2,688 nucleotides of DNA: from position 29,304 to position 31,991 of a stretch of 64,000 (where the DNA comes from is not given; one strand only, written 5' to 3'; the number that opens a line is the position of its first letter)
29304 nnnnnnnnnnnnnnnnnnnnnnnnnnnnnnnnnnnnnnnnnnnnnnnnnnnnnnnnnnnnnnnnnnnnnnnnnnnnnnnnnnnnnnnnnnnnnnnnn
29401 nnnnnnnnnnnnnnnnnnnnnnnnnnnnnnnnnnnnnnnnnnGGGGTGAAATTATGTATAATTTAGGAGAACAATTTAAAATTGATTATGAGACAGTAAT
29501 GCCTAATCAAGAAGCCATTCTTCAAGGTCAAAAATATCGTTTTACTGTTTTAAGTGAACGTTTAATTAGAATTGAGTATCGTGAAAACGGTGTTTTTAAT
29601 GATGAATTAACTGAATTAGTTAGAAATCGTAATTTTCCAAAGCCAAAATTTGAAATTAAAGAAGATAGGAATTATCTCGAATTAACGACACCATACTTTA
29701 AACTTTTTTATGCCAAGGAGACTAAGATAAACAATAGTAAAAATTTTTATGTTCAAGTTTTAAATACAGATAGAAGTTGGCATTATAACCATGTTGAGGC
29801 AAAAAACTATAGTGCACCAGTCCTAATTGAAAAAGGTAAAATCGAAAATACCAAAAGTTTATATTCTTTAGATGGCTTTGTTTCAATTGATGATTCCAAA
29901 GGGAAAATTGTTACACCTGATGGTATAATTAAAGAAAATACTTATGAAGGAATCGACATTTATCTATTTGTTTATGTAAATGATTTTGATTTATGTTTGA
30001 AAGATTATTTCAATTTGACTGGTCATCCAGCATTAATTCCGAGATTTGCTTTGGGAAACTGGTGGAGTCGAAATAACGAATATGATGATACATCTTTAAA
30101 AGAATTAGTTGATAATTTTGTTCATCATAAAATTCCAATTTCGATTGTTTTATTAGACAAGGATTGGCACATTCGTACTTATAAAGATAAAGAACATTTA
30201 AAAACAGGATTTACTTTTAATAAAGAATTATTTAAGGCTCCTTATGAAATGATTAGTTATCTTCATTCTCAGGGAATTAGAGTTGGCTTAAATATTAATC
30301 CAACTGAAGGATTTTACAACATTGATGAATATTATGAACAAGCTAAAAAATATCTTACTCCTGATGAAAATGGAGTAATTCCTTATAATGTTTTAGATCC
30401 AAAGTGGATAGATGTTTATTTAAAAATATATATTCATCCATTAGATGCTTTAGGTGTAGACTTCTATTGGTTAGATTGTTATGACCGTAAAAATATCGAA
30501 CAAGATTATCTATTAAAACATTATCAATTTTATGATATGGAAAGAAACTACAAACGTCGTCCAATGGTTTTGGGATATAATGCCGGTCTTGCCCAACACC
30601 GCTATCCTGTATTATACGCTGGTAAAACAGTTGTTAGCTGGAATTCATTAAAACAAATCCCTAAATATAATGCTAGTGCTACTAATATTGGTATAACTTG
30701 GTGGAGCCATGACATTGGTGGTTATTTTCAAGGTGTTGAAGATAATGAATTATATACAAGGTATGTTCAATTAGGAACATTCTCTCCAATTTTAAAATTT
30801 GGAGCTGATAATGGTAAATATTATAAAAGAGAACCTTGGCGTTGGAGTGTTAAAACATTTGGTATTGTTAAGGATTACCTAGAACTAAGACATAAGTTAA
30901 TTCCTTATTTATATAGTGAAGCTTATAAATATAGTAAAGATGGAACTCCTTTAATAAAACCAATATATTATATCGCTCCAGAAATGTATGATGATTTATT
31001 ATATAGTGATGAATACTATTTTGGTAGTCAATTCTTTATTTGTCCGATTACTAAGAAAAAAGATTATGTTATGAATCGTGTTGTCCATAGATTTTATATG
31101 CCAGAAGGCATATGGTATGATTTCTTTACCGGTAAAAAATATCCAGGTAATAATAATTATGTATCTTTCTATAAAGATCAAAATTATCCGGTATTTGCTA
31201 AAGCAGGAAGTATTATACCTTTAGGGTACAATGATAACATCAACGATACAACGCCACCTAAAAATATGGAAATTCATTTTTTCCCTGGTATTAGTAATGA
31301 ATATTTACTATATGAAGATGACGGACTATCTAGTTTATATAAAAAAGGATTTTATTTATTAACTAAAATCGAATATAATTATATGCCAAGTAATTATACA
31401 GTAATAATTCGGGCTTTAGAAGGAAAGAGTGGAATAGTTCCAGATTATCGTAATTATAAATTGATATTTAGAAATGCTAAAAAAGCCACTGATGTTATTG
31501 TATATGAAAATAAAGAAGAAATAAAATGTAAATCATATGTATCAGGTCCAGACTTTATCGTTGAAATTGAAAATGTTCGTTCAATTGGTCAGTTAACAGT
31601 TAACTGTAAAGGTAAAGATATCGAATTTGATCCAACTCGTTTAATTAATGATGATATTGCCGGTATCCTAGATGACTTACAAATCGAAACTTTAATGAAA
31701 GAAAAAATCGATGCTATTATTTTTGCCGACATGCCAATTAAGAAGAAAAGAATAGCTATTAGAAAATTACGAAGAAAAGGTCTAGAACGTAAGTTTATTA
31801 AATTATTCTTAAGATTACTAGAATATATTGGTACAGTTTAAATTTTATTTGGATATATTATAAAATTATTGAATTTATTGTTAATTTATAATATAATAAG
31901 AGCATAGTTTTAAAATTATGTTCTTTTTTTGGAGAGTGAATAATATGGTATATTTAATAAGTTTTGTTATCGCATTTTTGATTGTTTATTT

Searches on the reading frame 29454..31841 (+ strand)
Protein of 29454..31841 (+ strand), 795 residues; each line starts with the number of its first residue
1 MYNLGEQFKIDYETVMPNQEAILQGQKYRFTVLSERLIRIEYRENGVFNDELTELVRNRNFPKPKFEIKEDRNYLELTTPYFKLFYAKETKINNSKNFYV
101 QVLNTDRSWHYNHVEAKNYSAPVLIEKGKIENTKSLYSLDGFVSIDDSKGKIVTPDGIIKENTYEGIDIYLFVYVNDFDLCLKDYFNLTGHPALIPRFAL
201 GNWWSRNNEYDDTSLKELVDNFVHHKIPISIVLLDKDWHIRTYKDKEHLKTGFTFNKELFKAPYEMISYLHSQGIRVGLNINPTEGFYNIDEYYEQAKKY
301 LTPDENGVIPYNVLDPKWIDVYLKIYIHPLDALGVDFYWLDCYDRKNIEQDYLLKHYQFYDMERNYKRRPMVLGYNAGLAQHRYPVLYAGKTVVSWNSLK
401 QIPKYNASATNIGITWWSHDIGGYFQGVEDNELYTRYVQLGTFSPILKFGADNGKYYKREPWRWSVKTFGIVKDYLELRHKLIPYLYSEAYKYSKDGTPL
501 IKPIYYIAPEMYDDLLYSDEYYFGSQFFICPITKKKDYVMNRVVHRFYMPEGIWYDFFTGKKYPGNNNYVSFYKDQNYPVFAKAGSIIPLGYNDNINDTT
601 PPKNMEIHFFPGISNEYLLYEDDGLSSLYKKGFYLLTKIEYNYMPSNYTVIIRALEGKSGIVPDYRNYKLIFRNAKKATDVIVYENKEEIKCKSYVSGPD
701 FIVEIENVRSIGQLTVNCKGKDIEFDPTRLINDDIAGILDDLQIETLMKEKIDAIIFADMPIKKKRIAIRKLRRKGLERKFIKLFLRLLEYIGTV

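Call 3: search_protein_families(library=pfam, proteins=[window:29454-31841:+])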
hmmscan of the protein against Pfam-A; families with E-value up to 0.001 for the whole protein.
window:29454-31841:+ (795 aa): 3 families
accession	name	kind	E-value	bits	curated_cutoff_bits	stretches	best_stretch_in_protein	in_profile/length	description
PF01055.32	Glyco_hydro_31_2nd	-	1.1e-48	166.7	23.5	1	192-488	1-327/328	Glycosyl hydrolases family 31 TIM-barrel domain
PF21365.3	Glyco_hydro_31_3rd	-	1.5e-15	57.9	24.4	1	497-588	1-87/87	Glycosyl hydrolase family 31 C-terminal domain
PF17137.9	DUF5110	-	9.2e-11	42.1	27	1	605-674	2-70/71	Domain of unknown function (DUF5110)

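Call 40: search_solved_structures(query=window:29454-31838:+, max_evalue=1e-10)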
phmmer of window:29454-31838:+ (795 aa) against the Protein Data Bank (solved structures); distinct sequences matched with E-value up to 1e-10: 56.
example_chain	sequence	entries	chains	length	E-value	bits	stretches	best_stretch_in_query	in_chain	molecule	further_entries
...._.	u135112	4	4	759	9.9e-122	411.1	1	21-638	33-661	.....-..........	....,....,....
7wj9_A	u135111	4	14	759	1.3e-121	410.7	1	21-638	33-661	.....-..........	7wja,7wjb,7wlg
6jr6_A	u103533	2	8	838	1.6e-33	119.3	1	392-683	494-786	Candidate alpha-glycosidase Glycoside hydrolase family 31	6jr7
6jr8_A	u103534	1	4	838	1.6e-33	119.3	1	392-683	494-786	Candidate alpha-glycosidase Glycoside hydrolase family 31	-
4b9y_A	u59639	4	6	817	2.3e-33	118.7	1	367-676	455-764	ALPHA-GLUCOSIDASE, PUTATIVE, ADG31B | Oligosaccharide 4-alpha-D-glucosyltransferase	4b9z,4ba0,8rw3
5npc_A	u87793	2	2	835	2.5e-33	118.6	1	367-676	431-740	Oligosaccharide 4-alpha-D-glucosyltransferase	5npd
5i23_A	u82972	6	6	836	2.6e-33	118.6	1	367-676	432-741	Oligosaccharide 4-alpha-D-glucosyltransferase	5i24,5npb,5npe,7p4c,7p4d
5f7c_A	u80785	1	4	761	2.7e-31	111.9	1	372-599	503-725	Alpha-glucosidase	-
5ief_A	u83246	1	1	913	6.8e-30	107.3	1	368-630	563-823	Neutral alpha-glucosidase AB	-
5ieg_A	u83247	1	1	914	6.8e-30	107.3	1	368-630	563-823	Neutral alpha-glucosidase AB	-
5ied_A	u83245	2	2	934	7.5e-30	107.2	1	368-630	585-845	Neutral alpha-glucosidase AB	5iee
7kry_A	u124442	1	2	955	7.9e-30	107.1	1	368-630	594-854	Neutral alpha-glucosidase AB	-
7kbj_A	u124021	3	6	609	7.9e-30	107.1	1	368-630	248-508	Neutral alpha-glucosidase AB Trypsin-cleaved Fragment #3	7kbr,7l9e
7jty_A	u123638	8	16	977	8.5e-30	107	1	368-630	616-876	Alpha glucosidase 2 alpha neutral subunit | Isoform 2 of Neutral alpha-glucosidase AB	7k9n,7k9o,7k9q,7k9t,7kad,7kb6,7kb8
9kz6_A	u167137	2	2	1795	1.1e-29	106.6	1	381-640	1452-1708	Maltase-glucoamylase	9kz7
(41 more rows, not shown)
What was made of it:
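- Closest known: LlGH31_u1 alpha-1,3-glucosidase of Lactococcus lactis. Same: It is the best solved homolog of the downstream GH31 (E = 1e-121; call 40).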

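Call 41: search_protein_families(library=ncbifam, proteins=[window:29454-31838:+])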
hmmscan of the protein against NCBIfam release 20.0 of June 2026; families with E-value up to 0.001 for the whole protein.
window:29454-31838:+ (795 aa): 3 families
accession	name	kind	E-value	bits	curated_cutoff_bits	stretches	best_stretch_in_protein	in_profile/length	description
NF007940.0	PRK10658.1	equivalog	4.2e-44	151.1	606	2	367-611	457-691/771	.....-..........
NF040948.1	alpha_gluc_MalA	equivalog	3e-37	128.2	800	2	360-592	383-610/627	alpha-glucosidase MalA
NF007746.0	PRK10426.1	equivalog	4.9e-13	48.3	553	1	383-586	465-668/683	alpha-glucosidase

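Call 81: search_solved_structures(query=window:29454-31838:+, max_evalue=1e-100, show_alignments=2)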
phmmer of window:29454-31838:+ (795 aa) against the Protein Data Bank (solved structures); distinct sequences matched with E-value up to 1e-100: 2.
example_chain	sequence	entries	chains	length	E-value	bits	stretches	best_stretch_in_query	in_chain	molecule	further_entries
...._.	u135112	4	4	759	9.9e-122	411.1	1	21-638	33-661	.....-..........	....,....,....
7wj9_A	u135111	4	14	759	1.3e-121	410.7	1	21-638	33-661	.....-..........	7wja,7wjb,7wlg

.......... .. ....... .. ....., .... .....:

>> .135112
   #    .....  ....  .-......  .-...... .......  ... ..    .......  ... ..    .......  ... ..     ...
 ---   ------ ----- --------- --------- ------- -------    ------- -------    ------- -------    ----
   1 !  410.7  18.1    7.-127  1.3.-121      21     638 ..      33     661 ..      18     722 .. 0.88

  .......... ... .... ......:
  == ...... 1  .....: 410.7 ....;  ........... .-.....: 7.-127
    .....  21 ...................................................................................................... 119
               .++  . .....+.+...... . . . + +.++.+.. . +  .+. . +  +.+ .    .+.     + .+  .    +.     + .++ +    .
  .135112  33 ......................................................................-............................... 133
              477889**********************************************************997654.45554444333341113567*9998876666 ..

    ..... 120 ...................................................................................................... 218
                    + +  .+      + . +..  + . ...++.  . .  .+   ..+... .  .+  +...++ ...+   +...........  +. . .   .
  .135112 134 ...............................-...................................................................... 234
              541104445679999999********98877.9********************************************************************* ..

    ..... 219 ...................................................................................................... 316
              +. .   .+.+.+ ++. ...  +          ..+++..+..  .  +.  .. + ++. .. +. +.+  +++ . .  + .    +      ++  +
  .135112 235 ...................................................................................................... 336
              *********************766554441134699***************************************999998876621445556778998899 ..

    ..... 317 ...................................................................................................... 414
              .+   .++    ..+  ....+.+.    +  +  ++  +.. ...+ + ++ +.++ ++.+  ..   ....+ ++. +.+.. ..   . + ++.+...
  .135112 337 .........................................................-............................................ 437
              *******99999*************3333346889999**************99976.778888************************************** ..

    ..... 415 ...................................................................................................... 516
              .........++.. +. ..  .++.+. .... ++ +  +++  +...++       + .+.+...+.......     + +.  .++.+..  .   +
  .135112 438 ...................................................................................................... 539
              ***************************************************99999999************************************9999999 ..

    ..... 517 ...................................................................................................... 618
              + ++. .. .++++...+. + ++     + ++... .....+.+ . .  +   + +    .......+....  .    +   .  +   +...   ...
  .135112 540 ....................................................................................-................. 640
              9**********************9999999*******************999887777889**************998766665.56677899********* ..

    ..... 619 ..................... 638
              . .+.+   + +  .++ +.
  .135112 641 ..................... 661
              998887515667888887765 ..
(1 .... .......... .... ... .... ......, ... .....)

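Call 87: find_homologous_proteins(query=window:29454-31838:+, max_evalue=1e-20)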
Query window:29454-31838:+ (795 aa): 5545 proteins with E <= 1e-20 among 8000 candidates; the best 120 are listed.
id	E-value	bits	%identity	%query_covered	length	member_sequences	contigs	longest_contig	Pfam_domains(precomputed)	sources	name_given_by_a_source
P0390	0.0e+0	1852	100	100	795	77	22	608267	PF21365.4,PF01055.33,PF17137.10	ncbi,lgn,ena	-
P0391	0.0e+0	1577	84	100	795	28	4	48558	PF21365.4,PF01055.33,PF17137.10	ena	-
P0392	0.0e+0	1576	84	100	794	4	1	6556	PF21365.4,PF01055.33,PF17137.10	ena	-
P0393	0.0e+0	1558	81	100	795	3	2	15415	PF21365.4,PF01055.33,PF17137.10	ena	-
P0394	0.0e+0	1556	82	100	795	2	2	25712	PF21365.4,PF01055.33,PF17137.10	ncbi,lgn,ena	-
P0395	0.0e+0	1545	82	100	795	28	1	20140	PF21365.4,PF01055.33,PF17137.10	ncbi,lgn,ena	-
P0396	0.0e+0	1536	81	100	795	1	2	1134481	PF21365.4,PF01055.33,PF17137.10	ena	-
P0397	0.0e+0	1524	81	100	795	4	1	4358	PF21365.4,PF01055.33,PF17137.10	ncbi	-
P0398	0.0e+0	1520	80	100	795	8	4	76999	PF21365.4,PF01055.33,PF17137.10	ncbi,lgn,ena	-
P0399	0.0e+0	1512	81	100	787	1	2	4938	PF21365.4,PF01055.33,PF17137.10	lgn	-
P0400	0.0e+0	1507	81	100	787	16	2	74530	PF21365.4,PF01055.33,PF17137.10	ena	-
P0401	0.0e+0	1501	80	100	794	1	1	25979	PF21365.4,PF01055.33,PF17137.10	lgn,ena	-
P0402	0.0e+0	1497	79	100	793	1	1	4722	PF21365.4,PF01055.33,PF17137.10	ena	-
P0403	0.0e+0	1490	79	100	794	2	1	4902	PF21365.4,PF01055.33,PF17137.10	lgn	-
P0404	0.0e+0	1479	77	100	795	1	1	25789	PF21365.4,PF01055.33,PF17137.10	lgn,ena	-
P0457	0.0e+0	1224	65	100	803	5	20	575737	PF21365.4,PF01055.33,PF17137.10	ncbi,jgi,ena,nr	ncbi:MAG: DUF5110 domain-containing protein [Firmicutes bacterium]|nr:DUF5110 domain-containing prot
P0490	0.0e+0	1191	63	100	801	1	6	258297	PF21365.4,PF01055.33,PF17137.10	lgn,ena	-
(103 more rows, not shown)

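Call 90: find_encoding_contigs(protein=P0457, flank=5000, max_places=2)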
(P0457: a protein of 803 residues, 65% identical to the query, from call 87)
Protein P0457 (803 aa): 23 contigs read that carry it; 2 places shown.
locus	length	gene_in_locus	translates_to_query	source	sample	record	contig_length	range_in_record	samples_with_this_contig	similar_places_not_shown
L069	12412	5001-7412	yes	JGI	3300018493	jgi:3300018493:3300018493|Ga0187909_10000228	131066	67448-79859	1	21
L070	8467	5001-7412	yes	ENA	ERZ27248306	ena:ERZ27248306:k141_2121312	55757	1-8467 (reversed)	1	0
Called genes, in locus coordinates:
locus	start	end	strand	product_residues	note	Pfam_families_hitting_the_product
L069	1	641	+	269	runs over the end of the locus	PF02650:HTH_WhiA (faint)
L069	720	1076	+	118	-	-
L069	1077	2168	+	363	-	PF04055:Radical_SAM, PF06969:HemN_C (weak)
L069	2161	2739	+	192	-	-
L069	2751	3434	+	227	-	PF02223:Thymidylate_kin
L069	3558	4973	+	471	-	PF00224:PK, PF03328:HpcH_HpaI (faint), PF02887:PK_C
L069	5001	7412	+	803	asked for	PF01055:Glyco_hydro_31_2nd, PF21365:Glyco_hydro_31_3rd, PF17137:DUF5110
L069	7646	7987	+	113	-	-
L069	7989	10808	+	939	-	PF00133:tRNA-synt_1, PF09334:tRNA-synt_1g, PF13603:tRNA-synt_1_2, PF00293:NUDIX, PF00133:tRNA-synt_1, PF08264:Anticodon_1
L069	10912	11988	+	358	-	PF07963:N_methyl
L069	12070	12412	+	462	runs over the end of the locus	PF00890:FAD_binding_2 (faint), PF01266:DAO (faint), PF01494:FAD_binding_3 (faint), PF01946:Thi4 (weak), PF03486:HI0933_like (weak), PF05834:Lycopene_cycl (faint), PF07992:Pyr_redox_2 (weak), PF21688:FAD-depend_C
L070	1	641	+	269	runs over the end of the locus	PF02650:HTH_WhiA (faint)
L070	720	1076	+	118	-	-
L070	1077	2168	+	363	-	PF04055:Radical_SAM, PF06969:HemN_C (weak)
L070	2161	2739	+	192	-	-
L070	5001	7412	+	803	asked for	PF01055:Glyco_hydro_31_2nd, PF21365:Glyco_hydro_31_3rd, PF17137:DUF5110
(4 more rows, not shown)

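Call 91: find_encoding_contigs(protein=P0490, flank=5000, max_places=2)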
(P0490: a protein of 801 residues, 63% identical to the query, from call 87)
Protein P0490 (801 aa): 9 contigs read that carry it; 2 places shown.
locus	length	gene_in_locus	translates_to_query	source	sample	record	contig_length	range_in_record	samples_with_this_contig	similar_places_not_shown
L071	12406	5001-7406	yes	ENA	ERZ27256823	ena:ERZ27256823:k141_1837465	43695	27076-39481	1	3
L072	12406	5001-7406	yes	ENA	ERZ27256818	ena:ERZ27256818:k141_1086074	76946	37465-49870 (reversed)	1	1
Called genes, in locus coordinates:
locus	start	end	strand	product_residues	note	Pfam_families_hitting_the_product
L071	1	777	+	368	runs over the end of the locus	PF04055:Radical_SAM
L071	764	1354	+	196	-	PF01966:HD (weak)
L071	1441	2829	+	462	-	PF02511:Thy1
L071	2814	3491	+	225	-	PF02223:Thymidylate_kin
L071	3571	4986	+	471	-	PF00224:PK, PF02887:PK_C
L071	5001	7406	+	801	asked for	PF01055:Glyco_hydro_31_2nd, PF21365:Glyco_hydro_31_3rd, PF17137:DUF5110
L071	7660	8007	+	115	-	-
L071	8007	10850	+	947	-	PF00133:tRNA-synt_1, PF09334:tRNA-synt_1g, PF13603:tRNA-synt_1_2, PF00293:NUDIX, PF00133:tRNA-synt_1, PF09334:tRNA-synt_1g (weak), PF08264:Anticodon_1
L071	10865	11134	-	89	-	-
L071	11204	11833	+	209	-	PF01351:RNase_HII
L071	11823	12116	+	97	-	-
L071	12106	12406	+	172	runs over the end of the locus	PF00753:Lactamase_B, PF13483:Lactamase_B_3 (weak), PF23023:Anti-Pycsar_Apyc1, PF00753:Lactamase_B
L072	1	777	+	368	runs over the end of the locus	PF04055:Radical_SAM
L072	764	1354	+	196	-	PF01966:HD (weak)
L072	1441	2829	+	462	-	PF02511:Thy1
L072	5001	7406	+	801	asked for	PF01055:Glyco_hydro_31_2nd, PF21365:Glyco_hydro_31_3rd, PF17137:DUF5110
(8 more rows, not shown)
